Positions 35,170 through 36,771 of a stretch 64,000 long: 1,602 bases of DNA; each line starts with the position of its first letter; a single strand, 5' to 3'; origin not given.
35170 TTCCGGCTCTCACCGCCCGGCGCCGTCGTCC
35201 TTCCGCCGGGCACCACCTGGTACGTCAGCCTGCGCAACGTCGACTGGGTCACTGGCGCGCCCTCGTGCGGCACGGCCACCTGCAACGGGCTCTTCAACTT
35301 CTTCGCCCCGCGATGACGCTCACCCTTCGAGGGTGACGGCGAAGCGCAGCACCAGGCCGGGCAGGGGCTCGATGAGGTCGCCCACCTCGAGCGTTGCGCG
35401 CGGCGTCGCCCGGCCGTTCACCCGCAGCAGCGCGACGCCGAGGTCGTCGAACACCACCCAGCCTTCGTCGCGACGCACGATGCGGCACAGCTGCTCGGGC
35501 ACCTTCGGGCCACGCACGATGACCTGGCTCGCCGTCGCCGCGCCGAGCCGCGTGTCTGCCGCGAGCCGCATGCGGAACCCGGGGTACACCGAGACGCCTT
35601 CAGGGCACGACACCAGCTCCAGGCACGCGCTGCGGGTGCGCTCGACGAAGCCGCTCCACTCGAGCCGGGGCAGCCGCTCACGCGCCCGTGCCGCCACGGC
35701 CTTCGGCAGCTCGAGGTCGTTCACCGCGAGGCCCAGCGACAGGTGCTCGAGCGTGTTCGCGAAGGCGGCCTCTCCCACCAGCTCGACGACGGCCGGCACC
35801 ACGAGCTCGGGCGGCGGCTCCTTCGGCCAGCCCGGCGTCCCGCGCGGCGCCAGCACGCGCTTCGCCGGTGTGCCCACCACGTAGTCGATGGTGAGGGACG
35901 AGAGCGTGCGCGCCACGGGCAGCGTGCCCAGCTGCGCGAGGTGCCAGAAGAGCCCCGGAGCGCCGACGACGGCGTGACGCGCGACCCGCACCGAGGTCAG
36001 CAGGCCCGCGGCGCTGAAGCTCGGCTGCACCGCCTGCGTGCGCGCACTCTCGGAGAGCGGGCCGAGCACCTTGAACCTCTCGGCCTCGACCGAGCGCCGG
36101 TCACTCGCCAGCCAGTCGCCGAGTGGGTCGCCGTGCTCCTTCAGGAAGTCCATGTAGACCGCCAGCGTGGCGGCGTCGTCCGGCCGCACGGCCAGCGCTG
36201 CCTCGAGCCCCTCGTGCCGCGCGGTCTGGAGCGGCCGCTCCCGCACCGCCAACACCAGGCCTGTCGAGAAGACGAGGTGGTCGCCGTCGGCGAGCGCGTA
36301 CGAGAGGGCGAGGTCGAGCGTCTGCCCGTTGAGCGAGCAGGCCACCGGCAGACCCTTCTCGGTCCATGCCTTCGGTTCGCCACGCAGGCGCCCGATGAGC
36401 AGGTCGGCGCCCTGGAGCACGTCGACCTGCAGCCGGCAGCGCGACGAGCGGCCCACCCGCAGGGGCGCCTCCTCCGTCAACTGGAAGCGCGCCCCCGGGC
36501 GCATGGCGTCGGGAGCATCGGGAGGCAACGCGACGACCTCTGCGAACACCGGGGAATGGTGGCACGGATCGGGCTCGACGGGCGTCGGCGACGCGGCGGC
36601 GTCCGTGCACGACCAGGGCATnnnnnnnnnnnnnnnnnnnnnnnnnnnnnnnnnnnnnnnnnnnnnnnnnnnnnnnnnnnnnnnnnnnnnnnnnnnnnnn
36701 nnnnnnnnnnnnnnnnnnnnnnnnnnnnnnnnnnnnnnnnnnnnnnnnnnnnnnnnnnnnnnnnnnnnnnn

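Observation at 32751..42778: Three paralogous TIGR02996-type 'repeat-companion' proteins within 10 kb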

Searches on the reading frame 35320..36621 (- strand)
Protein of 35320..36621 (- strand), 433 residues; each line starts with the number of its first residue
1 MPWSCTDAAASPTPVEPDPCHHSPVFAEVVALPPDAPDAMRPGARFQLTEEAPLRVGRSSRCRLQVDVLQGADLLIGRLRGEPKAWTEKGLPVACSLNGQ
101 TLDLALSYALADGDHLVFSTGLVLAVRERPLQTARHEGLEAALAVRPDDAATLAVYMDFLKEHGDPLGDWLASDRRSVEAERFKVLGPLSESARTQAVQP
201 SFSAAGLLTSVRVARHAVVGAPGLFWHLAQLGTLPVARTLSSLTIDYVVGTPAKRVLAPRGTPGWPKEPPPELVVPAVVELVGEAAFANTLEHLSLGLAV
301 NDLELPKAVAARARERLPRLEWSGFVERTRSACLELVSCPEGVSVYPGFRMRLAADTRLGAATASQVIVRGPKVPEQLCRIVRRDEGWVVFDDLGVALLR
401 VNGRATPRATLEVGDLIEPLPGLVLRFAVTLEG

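Call 6: search_protein_families(library=ncbifam, proteins=[window:35320-36621:-], max_evalue=0.01)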
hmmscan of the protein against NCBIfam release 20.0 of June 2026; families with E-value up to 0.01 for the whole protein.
window:35320-36621:- (433 aa): 1 family
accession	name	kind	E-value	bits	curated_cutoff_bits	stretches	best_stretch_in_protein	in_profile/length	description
TIGR02996.1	rpt_mate_G_obs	domain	0.00018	21.2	29.05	1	136-166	2-32/45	TIGR02996 domain-containing protein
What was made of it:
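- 35983..36213 (-): B: TIGR02996-like helices (HMM match at residues 136-166), then a helix and a beta-hairpin (residues 137-213). 21.2 bits, E 1.8e-4, below the cut-off (call 6).
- On TIGR02996 (NCBIfam): 21.2 bits, covering only profile positions 2-32 of 45 (call 6).
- Checked: B scores 21.2 bits (E 1.8e-4, profile positions 2-32 only), below the cut-off (call 6).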

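Call 7: search_protein_families(library=pfam, proteins=[window:35320-36621:-], max_evalue=0.01)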
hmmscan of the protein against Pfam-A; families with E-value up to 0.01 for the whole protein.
window:35320-36621:- (433 aa): 0 families

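Call 18: find_homologous_proteins(query=window:35320-36621:-, max_evalue=0.001)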
Query window:35320-36621:- (433 aa): 28 proteins with E <= 0.001 among 8000 candidates.
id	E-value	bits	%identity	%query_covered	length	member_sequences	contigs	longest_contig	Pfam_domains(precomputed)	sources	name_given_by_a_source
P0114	3.8e-283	957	100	100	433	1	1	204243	-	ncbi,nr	ncbi:MAG: hypothetical protein JNJ54_14510 [Myxococcaceae bacterium]|nr:hypothetical protein [Myxoco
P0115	6.5e-228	775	87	94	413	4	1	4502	-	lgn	-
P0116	1.7e-181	622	71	94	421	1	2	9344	-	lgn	-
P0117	2.8e-163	562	64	95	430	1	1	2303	-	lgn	-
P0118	1.9e-157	543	64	94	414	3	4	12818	-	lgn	-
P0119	1.6e-155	537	61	97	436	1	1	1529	PF16697.11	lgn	-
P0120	2.5e-154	533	64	92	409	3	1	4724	-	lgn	-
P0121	7.3e-152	525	63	92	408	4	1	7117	PF00498.32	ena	-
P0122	2.5e-150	519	63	92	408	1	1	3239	-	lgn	-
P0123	6.0e-149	515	63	92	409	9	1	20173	-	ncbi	-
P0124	4.2e-140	486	60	94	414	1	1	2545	-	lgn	-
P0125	6.5e-140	485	57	94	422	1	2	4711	-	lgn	-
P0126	1.2e-134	468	57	95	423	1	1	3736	-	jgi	jgi:uncharacterized protein (TIGR02996 family)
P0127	2.2e-133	464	55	95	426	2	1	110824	-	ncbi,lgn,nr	ncbi:MAG: hypothetical protein Q8N26_10350 [Myxococcales bacterium]|nr:hypothetical protein [Myxococ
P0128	2.3e-133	464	55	94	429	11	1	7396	-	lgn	-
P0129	1.3e-131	458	58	94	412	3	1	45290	-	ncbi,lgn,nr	ncbi:MAG: FHA domain-containing protein [Myxococcaceae bacterium]|nr:FHA domain-containing protein [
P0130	4.6e-131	456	62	82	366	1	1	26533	-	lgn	-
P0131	2.4e-129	450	57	94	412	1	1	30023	-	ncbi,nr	ncbi:MAG: hypothetical protein SFW67_03895 [Myxococcaceae bacterium]|nr:hypothetical protein [Myxoco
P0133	1.1e-122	428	54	94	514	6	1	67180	-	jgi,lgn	jgi:hypothetical protein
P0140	5.4e-87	311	53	69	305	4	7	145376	-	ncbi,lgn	-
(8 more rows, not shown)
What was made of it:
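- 35320..36621 (-): Gene B, 433 aa (alternative GTG start at 36549 gives 409 aa): beta-sandwich, TIGR02996-like helices, hairpin, short alpha/beta region, FHA. Identical to GenBank P0114, 'hypothetical protein JNJ54_14510' (call 18).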

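Call 20: search_protein_families(library=pfam, alignment_id=A1, max_evalue=0.1)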
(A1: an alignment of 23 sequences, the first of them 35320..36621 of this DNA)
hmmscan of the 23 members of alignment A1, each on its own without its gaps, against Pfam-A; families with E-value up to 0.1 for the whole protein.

A. member 1, window:35320-36621:- (433 aa): 2 families
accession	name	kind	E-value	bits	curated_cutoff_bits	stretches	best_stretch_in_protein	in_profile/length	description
PF16697.10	Yop-YscD_cpl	-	0.026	15.2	33.2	0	357-418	19-82/94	Inner membrane component of T3SS, cytoplasmic domain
PF00498.31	FHA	-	0.055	14.3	20.7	0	358-417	2-64/67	FHA domain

B. families by the number of members that match (of 23 scanned): 5 families
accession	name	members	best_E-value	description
PF16697.10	Yop-YscD_cpl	14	2.2e-05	Inner membrane component of T3SS, cytoplasmic domain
PF00498.31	FHA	11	7.3e-06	FHA domain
PF10727.15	Rossmann-like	3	0.018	Rossmann-like domain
PF10094.14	DUF2332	1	1.5e-05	Uncharacterized protein conserved in bacteria (DUF2332)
PF14559.12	TPR_19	1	0.053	Tetratricopeptide repeat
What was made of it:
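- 35329..35643 (-): B: C-terminal FHA-fold domain (residues 327-431) with non-canonical pocket residues. Pfam FHA and Yop-YscD_cpl match at residues 357-418 (E 0.03-0.055 in the window protein; 11 and 14 of 23 orthologues) (call 20).
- On FHA (PF00498): B scores 14.3 bits against a cut-off of 20.7, at residues 358-417 (call 20).
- Closest known: FHA domain proteins. Same: Orthologues hit PF00498 and PF16697 (call 20).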

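Call 21: search_protein_families(library=ncbifam, alignment_id=A1, max_evalue=0.1)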
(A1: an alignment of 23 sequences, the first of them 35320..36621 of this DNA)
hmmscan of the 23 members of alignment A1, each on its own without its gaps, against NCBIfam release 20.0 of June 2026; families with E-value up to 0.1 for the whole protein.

A. member 1, window:35320-36621:- (433 aa): 1 family
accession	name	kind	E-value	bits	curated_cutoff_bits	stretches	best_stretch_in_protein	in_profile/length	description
TIGR02996.1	rpt_mate_G_obs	domain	0.00018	21.2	29.05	1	136-166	2-32/45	TIGR02996 domain-containing protein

B. families by the number of members that match (of 23 scanned): 5 families
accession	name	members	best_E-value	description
TIGR02996.1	rpt_mate_G_obs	22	9.8e-07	TIGR02996 domain-containing protein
NF049868.1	FhaB_Rv0019c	7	0.0034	FHA domain-containing protein FhaB/FipA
NF052573.1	HisKinEspAMyxo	3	0.035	serine histidine kinase EspA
TIGR01687.1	moaD_arch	1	0.0055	MoaD family protein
NF007634.0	PRK10297.1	1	0.081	PTS N,N'-diacetylchitobiose transporter subunit IIC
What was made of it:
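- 35983..36213 (-): 22 of 23 orthologues match (call 21).
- Checked: 22 of 23 B orthologues hit the model at E<0.1, best 9.8e-7 (call 21).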

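Call 24: find_encoding_contigs(protein=P0127, flank=10000, max_places=2)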
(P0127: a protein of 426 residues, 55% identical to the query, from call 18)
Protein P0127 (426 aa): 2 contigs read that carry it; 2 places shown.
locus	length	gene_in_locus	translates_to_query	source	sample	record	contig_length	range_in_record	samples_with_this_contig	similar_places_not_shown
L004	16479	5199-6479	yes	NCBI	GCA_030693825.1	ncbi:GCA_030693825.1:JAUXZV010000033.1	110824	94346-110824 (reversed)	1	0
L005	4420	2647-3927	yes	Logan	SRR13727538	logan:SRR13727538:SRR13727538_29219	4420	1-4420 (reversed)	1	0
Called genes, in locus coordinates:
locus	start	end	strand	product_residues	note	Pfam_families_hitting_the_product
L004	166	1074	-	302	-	PF00962:A_deaminase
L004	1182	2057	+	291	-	PF00005:ABC_tran, PF12399:BCA_ABC_TP_C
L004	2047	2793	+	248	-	PF00005:ABC_tran, PF13304:AAA_21 (weak)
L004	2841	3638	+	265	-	PF01553:Acyltransferase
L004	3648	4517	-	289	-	PF03096:Ndr (weak), PF00561:Abhydrolase_1, PF12146:Hydrolase_4, PF12697:Abhydrolase_6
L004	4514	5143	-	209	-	PF00440:TetR_N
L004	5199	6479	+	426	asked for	-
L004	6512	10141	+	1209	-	PF13191:AAA_16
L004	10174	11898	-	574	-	PF00512:HisKA, PF02518:HATPase_c, PF00072:Response_reg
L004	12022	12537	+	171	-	-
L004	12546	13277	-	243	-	PF04405:ScdA_N (weak), PF01814:Hemerythrin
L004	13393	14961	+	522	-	PF00070:Pyr_redox (faint), PF00890:FAD_binding_2 (weak), PF01266:DAO (weak), PF01593:Amino_oxidase, PF07992:Pyr_redox_2 (weak), PF12831:FAD_oxidored, PF13450:NAD_binding_8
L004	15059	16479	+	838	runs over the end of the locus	PF00082:Peptidase_S8, PF02225:PA, PF06280:fn3_5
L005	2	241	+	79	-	?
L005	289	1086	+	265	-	PF01553:Acyltransferase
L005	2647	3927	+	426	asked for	-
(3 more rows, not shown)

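Call 33: find_encoding_contigs(protein=P0133, flank=8000, max_places=2)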
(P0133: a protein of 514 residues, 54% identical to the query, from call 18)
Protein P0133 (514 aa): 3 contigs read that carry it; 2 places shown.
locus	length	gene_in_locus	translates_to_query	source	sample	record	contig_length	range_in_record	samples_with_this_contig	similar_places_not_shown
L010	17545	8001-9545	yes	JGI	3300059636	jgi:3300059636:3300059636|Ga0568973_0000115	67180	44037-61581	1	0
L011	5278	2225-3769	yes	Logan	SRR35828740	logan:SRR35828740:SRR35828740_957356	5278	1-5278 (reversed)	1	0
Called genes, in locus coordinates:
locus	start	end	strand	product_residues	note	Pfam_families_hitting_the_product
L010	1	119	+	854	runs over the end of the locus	PF00723:Glyco_hydro_15 (weak)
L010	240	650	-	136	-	-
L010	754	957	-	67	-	PF00313:CSD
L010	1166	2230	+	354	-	PF02653:BPD_transp_2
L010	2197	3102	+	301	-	PF00005:ABC_tran, PF12399:BCA_ABC_TP_C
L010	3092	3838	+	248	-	PF00005:ABC_tran, PF13304:AAA_21 (faint)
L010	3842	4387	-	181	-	-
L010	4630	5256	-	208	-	PF02558:ApbA (weak), PF02737:3HCDH_N (weak), PF03446:NAD_binding_2, PF03807:F420_oxidored, PF10727:Rossmann-like (weak)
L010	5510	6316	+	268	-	PF01553:Acyltransferase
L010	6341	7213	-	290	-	PF00561:Abhydrolase_1, PF12697:Abhydrolase_6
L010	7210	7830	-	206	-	PF00440:TetR_N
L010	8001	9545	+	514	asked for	-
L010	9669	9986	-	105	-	-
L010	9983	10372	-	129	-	-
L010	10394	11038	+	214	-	-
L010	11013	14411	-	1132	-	PF22073:Cep192_D4 (faint), PF22544:HYDIN_VesB_CFA65-like_Ig (faint)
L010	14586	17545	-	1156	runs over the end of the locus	PF12371:TMEM131_like_N (faint), PF22073:Cep192_D4 (faint), PF22544:HYDIN_VesB_CFA65-like_Ig (faint), PF24291:Ig_CFAP65 (faint)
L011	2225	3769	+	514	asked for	-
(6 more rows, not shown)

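Call 34: find_encoding_contigs(protein=P0129, flank=8000, max_places=2)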
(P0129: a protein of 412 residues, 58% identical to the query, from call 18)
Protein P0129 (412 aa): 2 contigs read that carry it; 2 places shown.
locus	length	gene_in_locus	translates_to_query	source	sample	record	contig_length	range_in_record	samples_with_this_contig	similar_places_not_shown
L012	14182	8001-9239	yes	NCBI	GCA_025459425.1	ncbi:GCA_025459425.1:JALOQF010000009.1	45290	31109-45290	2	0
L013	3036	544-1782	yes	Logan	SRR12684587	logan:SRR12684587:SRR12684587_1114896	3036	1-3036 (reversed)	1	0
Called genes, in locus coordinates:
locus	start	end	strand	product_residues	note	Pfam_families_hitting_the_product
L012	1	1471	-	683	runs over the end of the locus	-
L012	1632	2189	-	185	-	PF09536:DUF2378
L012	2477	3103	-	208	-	PF03446:NAD_binding_2 (weak), PF03807:F420_oxidored, PF10727:Rossmann-like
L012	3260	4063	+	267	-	PF01553:Acyltransferase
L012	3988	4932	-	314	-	PF00561:Abhydrolase_1, PF12697:Abhydrolase_6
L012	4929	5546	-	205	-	PF00440:TetR_N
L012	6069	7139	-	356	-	PF00561:Abhydrolase_1, PF12146:Hydrolase_4, PF12697:Abhydrolase_6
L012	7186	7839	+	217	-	PF00440:TetR_N, PF17918:TetR_C_15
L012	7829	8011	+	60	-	-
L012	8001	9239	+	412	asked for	-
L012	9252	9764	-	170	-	PF00574:CLP_protease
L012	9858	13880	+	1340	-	PF13191:AAA_16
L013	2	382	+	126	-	?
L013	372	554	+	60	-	-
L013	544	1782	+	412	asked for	-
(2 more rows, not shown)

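Call 35: find_encoding_contigs(protein=P0140, flank=8000, max_places=2)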
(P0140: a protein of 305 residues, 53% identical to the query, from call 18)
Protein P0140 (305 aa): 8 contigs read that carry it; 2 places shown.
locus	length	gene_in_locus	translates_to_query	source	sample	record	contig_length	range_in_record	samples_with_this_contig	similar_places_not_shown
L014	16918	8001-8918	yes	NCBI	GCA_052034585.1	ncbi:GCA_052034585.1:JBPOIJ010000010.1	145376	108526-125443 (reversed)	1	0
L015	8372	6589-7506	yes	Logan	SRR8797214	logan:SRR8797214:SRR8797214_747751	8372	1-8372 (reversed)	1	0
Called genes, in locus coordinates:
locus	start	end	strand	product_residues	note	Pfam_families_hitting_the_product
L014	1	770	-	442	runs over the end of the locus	PF13620:CarboxypepD_reg, PF13715:CarbopepD_reg_2, PF00691:OmpA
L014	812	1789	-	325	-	-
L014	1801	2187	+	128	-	-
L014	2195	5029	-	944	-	-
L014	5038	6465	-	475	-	-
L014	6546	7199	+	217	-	PF01596:Methyltransf_3, PF13578:Methyltransf_24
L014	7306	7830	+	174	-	PF04892:VanZ-LLP1 (weak)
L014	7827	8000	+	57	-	-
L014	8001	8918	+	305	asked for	-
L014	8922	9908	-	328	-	PF01551:Peptidase_M23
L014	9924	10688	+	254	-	-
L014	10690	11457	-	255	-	PF07588:DUF1554 (faint)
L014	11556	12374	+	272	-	-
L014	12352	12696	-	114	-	PF01253:SUI1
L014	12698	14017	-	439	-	PF07884:VKOR, PF13462:Thioredoxin_4, PF01323:DSBA (faint)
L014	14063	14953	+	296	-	PF01571:GCV_T, PF25455:Beta-barrel_CAF17_C (weak), PF08669:GCV_T_C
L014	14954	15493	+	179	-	PF09536:DUF2378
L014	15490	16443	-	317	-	-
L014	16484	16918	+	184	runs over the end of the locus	PF00929:RNase_T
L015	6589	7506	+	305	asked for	-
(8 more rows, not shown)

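Call 42: predict_structure(alignment_id=A1)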
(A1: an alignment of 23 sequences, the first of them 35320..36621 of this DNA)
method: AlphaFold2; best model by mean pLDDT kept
length: 433 residues; sequences in the alignment: 23
mean_pLDDT: 87.0   pTM: 0.76
mean pLDDT of the five models: 87.0, 86.7, 85.1, 78.6, 77.9
residues with pLDDT >= 90: 253; 70-90: 135; 50-70: 23; < 50: 22
segments of 3 or more residues with pLDDT < 50: 1-21
pLDDT, mean of each block of 10 residues (from residue 1): 38 43 83 89 93 92 87 92 90 91 84 94 94 94 96 98 95 91 94 92 94 91 95 96 89 88 89 92 96 83 74 91 70 91 88 90 90 89 81 75 88 90 90 58
secondary structure, 60 per line:
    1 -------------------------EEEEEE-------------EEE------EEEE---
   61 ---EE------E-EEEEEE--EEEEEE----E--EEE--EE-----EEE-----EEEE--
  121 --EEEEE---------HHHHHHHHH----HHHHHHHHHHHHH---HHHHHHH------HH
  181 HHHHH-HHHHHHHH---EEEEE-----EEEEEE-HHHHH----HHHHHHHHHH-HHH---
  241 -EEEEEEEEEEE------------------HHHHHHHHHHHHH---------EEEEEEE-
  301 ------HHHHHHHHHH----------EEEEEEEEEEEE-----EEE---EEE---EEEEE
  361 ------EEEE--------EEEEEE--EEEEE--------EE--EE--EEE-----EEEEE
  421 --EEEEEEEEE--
elements in order: E26-31 E45-47 E54-57 E74-79 E82-87 E95-97 E107-109 E115-118 E123-127 H137-145 H150-162 H166-172 H179-185 H187-194 E198-202 E208-213 H215-219 H224-233 E242-252 H271-283 E293-299 H307-316 E327-338 E344-346 E350-352 E356-360 E367-370 E379-384 E387-391 E408-410 E416-420 E423-431
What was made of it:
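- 35320..36621 (-): Model pLDDT 87 (call 42).
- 36241..36546 (-): B: N-terminal beta-sandwich (residues 26-127). FHA-like by motif (GRS) and topology, but not proven. Model strands (call 42).
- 35674..35979 (-): B: short alpha/beta region (residues 215-316) occupying the place of the LRRs. Alternating strands and helices in the model (call 42).
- On TIGR02996 (NCBIfam): For B, the alpha/beta region at residues 215-316 is only presumed to be LRR-like (call 42).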

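Call 64: search_protein_families(library=padloc, proteins=[window:35320-36621:-], max_evalue=0.01)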
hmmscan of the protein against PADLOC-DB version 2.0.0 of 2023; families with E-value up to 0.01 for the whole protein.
window:35320-36621:- (433 aa): 0 families

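Call 75: search_solved_structures(query=A1, max_evalue=1, show_alignments=4)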
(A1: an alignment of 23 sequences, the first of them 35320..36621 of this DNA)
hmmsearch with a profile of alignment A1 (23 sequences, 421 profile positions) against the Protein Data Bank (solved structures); distinct sequences matched with E-value up to 1: 1.
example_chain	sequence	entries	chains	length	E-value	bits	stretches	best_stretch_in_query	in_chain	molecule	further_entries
3hx1_A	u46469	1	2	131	0.00087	21.7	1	336-417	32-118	Slr1951 protein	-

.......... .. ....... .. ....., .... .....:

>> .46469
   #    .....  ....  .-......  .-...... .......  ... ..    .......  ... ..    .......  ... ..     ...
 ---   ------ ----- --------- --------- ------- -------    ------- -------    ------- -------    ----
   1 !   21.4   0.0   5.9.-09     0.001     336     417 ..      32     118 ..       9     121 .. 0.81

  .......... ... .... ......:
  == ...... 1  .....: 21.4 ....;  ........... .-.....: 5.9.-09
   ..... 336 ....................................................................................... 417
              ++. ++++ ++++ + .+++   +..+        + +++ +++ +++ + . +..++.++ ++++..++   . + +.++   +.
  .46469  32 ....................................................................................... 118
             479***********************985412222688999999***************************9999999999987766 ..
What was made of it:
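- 35329..35643 (-): In the alignment to the Slr1951 FHA domain (E 8.7e-4), GR becomes G[S/A], S-x-x-H becomes P-x-x-L, and NG is kept (call 75).
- Closest known: FHA domain proteins. Different: The C-terminal domain lacks the canonical Arg, Ser and His of the phosphothreonine pocket (call 75).
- Checked: Sequence support exists for the C-terminal domain only: Pfam FHA in 11 of 23 orthologues, and PDB Slr1951 FHA at E 8.7e-4 (calls 20, 75).
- Pocket substitutions in B's FHA domain (call 75).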

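Call 76: find_related_loci(query=A1, collection=metagenome_contigs, flank=10000)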
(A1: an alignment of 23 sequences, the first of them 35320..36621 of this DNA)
Query A1 (433 aa) in metagenome_contigs; peptide patterns used: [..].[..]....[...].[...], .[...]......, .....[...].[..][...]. (x = any residue, [..] = any of these).
299 stretches matched a pattern; 8 encode a relative of the query (tblastn E <= 1e-3); 8 distinct loci.
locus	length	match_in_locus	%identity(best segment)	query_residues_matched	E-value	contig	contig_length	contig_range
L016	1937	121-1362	63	20-431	1e-176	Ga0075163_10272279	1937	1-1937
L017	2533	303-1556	57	20-430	7e-156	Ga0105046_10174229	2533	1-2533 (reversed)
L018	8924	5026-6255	52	23-423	5e-121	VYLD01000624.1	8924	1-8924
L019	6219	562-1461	53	20-321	5e-90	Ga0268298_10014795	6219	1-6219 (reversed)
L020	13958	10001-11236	36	12-427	6e-52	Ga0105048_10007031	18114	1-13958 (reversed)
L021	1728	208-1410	38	23-427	1e-52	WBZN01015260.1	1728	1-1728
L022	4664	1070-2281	37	25-429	2e-45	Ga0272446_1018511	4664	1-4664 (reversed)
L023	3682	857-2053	33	25-426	6e-36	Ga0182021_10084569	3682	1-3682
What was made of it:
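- Tried and rejected: It gave only 8, mostly short, loci (call 76).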

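Call 86: search_dna_similar(query=window:35320-36621:-, collection=plasmids, mode=protein, max_rows=10, max_evalue=0.001)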
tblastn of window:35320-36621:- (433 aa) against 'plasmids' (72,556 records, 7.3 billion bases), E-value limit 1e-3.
No match.
